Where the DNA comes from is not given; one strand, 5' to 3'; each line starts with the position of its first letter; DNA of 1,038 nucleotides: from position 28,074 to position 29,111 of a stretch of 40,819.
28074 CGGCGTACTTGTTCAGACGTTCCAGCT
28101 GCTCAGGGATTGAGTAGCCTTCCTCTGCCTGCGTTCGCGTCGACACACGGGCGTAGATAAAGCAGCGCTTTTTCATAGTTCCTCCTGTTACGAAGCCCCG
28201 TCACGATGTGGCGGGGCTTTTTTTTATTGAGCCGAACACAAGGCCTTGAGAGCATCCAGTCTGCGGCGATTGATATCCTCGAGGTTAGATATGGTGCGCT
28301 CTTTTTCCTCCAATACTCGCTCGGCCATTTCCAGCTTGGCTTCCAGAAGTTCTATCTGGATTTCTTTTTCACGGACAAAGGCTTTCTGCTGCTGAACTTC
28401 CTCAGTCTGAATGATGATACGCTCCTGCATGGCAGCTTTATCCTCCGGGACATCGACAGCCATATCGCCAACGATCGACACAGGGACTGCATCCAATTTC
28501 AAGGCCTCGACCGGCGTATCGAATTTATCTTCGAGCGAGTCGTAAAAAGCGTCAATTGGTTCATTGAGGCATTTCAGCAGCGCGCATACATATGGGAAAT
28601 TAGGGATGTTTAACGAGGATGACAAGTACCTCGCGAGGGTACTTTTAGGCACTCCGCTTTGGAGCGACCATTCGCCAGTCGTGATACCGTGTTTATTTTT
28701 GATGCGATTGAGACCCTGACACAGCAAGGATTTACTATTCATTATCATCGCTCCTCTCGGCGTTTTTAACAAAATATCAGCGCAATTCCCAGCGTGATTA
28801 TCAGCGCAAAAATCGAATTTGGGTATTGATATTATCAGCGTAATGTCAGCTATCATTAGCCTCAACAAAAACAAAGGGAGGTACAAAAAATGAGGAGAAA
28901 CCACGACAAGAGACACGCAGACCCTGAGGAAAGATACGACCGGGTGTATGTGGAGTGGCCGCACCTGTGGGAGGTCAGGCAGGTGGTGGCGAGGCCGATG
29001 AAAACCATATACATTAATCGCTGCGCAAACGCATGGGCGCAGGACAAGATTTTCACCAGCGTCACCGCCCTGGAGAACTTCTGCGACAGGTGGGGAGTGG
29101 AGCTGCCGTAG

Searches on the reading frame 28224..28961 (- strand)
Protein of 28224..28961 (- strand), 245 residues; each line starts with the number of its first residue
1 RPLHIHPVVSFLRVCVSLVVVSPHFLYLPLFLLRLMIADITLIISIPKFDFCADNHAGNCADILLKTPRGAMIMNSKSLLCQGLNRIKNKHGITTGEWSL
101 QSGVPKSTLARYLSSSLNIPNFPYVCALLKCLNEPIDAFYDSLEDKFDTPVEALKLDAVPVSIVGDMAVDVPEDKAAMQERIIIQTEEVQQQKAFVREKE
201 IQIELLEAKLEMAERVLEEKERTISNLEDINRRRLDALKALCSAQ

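Call 19: search_protein_families(library=pfam, proteins=[window:28224-28961:-], max_evalue=0.01)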
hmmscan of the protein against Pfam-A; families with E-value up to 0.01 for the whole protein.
window:28224-28961:- (245 aa): 1 family
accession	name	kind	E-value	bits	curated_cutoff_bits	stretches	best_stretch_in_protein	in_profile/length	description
PF03193.22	RsgA_GTPase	-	0.0035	17.6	30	0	22-118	36-131/174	RsgA GTPase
